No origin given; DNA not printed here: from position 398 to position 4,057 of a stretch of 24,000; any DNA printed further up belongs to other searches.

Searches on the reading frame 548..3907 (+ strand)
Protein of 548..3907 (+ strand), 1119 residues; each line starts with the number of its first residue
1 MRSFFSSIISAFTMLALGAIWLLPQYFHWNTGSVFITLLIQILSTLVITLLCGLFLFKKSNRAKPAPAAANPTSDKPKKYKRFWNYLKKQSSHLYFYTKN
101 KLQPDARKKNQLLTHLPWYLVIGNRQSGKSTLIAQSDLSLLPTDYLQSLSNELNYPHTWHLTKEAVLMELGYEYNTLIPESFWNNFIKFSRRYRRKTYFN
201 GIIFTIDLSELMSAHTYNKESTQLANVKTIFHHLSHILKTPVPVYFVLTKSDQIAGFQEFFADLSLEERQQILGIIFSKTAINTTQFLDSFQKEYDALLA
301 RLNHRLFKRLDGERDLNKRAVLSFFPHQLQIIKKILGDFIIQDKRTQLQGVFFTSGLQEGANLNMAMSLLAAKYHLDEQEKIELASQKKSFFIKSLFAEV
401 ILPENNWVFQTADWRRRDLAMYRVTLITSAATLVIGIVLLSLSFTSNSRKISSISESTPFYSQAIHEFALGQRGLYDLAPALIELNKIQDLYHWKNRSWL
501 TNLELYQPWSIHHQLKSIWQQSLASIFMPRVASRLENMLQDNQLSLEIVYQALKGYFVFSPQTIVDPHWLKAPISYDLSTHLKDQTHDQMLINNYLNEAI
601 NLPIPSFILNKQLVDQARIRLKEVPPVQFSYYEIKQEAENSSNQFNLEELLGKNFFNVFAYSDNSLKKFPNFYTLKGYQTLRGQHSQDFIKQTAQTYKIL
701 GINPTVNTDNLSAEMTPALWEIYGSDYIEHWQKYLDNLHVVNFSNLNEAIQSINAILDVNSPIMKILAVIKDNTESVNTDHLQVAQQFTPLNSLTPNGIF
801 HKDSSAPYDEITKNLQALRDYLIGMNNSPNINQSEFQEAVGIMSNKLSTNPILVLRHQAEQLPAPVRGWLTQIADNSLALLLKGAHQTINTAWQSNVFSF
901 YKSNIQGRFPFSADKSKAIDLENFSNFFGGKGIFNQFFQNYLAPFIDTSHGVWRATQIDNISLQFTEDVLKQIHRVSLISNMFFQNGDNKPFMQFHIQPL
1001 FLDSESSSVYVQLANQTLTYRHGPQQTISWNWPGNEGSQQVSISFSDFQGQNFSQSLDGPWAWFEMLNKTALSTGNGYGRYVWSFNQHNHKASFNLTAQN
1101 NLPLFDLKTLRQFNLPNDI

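Call 87: list_cluster_members(proteins=[window:548-3907:+, window:4153-5658:+, window:16966-20478:+, window:20440-22314:-, window:15515-16339:+, window:13849-15204:+])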
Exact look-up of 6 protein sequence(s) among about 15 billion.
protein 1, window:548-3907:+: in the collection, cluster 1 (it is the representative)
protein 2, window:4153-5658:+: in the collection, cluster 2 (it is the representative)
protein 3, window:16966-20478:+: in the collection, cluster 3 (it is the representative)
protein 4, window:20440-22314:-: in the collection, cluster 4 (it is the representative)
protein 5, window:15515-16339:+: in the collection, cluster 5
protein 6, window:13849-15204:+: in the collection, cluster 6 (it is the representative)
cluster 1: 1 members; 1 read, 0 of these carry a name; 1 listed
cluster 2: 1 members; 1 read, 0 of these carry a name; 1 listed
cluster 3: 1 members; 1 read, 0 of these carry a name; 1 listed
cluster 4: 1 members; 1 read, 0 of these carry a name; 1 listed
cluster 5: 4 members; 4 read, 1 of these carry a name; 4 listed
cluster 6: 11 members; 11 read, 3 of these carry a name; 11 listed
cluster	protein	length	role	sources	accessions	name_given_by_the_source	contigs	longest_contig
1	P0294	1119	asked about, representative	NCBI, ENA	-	-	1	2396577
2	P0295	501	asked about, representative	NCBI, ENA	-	-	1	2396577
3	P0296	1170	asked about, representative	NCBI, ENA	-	-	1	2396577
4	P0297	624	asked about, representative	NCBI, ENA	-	-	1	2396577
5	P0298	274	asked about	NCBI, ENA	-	-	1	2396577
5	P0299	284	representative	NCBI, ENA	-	-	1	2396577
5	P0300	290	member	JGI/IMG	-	predicted transposase/invertase (TIGR01784 family)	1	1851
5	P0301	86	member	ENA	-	-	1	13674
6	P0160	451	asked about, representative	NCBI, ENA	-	-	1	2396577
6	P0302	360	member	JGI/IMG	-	RNA-directed DNA polymerase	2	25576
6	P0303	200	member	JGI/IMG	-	RNA-directed DNA polymerase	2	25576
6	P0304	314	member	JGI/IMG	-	RNA-directed DNA polymerase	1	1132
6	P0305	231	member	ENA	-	-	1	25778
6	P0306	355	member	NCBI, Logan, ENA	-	-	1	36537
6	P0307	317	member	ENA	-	-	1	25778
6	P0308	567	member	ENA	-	-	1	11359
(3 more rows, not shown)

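Call 89: find_encoding_contigs(protein=P0308, flank=2500, max_places=2)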
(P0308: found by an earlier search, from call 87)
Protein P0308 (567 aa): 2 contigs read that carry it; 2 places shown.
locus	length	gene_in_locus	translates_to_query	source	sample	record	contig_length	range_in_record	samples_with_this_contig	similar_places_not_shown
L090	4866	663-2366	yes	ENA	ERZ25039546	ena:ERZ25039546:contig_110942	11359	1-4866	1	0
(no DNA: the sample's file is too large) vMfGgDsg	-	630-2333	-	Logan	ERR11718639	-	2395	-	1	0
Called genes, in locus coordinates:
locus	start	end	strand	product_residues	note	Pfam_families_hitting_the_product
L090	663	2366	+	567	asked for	PF13655:RVT_N, PF00078:RVT_1, PF08388:GIIM, PF01844:HNH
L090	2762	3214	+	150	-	PF00072:Response_reg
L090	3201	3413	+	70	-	PF00196:GerE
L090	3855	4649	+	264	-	-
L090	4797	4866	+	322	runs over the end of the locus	-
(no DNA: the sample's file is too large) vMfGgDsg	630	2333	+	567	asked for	PF13655:RVT_N, PF00078:RVT_1, PF08388:GIIM, PF01844:HNH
